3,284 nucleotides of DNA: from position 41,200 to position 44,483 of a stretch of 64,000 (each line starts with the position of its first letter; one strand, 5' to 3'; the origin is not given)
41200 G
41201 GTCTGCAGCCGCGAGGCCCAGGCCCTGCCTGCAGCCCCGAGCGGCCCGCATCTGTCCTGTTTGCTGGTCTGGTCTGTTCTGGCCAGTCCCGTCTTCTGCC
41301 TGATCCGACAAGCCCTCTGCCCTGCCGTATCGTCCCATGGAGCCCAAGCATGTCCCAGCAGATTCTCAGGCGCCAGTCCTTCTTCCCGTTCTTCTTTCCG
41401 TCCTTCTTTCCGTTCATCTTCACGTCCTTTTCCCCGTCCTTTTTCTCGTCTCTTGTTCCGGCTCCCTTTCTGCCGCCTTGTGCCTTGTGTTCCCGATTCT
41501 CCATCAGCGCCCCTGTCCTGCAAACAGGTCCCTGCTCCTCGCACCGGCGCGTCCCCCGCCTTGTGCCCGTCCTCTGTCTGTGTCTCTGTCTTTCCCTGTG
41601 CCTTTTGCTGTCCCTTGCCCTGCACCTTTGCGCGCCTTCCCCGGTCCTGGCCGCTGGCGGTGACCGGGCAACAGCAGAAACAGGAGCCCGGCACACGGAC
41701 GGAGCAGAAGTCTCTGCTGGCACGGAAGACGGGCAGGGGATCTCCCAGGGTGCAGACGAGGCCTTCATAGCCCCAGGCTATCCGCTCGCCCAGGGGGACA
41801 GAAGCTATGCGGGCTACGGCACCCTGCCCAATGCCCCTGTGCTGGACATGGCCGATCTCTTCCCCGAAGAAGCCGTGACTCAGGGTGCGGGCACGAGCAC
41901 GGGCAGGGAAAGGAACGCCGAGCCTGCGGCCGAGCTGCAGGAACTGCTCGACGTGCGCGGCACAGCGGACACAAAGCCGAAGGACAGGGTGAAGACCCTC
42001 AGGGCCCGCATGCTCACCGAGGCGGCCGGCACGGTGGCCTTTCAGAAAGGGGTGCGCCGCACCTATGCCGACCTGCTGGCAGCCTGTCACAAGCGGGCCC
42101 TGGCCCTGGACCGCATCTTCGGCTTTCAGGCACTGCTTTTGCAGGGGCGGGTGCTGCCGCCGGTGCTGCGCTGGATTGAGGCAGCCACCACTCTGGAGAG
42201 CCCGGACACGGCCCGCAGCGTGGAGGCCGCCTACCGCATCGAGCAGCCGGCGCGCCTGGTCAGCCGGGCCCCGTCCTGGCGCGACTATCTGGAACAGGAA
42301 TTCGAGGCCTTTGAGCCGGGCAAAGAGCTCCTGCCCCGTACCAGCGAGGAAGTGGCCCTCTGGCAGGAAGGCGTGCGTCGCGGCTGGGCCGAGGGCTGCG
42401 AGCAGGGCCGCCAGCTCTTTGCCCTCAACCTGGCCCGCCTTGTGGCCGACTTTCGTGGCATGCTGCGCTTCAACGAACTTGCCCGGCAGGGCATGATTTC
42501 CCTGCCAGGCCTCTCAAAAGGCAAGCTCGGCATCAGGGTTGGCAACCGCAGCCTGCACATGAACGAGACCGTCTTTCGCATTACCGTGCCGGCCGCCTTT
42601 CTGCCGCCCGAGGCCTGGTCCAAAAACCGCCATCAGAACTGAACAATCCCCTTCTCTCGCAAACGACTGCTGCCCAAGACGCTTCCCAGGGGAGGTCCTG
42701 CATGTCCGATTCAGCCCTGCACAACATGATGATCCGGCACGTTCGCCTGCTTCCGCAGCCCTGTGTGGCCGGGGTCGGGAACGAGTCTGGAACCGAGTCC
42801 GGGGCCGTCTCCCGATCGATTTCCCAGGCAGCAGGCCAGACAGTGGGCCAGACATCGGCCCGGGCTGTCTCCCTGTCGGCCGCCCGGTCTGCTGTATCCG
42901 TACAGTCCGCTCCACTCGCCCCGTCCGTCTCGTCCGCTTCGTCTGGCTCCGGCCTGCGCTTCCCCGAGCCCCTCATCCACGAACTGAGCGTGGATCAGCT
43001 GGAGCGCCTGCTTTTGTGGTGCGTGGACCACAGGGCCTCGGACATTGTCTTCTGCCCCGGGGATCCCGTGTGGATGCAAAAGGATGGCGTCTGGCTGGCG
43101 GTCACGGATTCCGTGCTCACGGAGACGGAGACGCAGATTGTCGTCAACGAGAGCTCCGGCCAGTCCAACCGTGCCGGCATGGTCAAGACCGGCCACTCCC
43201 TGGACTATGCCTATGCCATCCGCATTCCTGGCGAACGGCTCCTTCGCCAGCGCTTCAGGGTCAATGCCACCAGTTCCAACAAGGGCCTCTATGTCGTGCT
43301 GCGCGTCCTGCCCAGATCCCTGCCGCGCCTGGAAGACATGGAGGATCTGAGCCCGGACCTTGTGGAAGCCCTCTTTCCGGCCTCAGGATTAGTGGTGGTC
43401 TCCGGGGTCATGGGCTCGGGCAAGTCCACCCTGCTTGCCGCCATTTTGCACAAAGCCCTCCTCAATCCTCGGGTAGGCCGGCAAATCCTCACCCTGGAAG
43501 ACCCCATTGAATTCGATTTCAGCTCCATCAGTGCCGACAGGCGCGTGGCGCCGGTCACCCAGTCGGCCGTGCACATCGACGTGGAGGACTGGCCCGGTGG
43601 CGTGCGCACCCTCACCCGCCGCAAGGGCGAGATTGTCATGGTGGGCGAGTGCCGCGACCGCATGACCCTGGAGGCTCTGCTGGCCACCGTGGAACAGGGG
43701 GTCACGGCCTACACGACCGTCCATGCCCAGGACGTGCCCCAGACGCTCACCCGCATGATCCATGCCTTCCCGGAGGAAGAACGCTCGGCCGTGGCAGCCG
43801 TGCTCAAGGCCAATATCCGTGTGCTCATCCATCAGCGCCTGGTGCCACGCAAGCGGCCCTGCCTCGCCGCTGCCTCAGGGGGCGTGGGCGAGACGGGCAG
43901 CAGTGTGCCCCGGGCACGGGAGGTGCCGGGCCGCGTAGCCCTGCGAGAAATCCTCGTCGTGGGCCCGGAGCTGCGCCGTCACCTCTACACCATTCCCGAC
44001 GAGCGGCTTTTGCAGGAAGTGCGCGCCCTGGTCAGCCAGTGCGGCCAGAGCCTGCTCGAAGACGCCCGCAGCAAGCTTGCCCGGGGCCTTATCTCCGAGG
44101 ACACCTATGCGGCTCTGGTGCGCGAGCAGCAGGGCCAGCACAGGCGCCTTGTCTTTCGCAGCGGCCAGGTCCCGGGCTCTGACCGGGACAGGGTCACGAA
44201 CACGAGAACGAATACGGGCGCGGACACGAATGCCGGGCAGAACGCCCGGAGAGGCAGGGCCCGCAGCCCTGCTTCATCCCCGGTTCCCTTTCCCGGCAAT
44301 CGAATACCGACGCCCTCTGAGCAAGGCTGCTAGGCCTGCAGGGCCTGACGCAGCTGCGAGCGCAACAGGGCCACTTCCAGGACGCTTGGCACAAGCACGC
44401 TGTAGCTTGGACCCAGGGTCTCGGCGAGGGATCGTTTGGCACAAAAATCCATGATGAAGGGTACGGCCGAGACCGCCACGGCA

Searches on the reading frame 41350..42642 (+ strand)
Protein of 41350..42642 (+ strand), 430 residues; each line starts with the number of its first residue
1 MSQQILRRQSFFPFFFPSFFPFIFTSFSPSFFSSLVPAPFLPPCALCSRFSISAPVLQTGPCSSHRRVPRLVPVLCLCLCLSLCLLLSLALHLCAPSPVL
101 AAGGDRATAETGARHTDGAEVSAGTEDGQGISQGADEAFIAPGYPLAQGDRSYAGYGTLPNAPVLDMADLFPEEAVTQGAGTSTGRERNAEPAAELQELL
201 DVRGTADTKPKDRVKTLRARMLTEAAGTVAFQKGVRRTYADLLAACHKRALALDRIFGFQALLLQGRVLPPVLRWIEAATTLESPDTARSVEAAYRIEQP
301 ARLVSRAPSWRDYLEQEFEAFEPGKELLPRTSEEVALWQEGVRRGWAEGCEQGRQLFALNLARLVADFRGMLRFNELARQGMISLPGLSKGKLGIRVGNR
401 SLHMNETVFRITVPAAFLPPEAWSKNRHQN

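Call 56: search_protein_families(library=pfam, proteins=[window:41350-42642:+], max_evalue=0.001)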
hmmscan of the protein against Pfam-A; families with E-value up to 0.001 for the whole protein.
window:41350-42642:+ (430 aa): 1 family
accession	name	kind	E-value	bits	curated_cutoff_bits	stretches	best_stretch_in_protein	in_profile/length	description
PF16932.10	T4SS_TraI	-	2.6e-48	164.5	26.1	1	217-423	2-211/213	Type IV secretory system, conjugal DNA-protein transfer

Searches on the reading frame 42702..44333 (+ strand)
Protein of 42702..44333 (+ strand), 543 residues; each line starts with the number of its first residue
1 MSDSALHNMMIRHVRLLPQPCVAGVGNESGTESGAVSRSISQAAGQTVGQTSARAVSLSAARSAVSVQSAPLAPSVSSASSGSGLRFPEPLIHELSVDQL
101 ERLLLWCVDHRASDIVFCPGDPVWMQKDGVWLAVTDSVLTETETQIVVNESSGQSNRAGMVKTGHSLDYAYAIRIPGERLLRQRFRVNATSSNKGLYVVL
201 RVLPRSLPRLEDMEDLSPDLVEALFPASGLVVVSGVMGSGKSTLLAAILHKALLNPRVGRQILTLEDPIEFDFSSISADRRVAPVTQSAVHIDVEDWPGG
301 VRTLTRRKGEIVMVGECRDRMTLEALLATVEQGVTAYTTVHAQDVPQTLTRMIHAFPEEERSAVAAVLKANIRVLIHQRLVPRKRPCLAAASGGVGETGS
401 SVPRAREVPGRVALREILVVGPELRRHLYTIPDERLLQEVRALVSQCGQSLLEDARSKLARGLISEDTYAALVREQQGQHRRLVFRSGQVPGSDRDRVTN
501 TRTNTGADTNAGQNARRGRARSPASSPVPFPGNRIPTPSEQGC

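Call 56: search_protein_families(library=pfam, proteins=[window:42702-44333:+], max_evalue=0.001)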
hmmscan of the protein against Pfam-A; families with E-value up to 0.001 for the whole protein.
window:42702-44333:+ (543 aa): 3 families
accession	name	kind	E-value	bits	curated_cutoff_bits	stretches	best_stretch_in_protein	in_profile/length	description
PF00437.27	T2SSE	-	1.8e-30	106.3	24.9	1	184-465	93-364/370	Type II/IV secretion system protein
PF25199.1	nSTAND_NTPase5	-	0.0002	21.7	34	1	205-293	17-103/145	Novel STAND NTPase 5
PF13191.12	AAA_16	-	0.00022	22.2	32.6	1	227-353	23-124/167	AAA ATPase domain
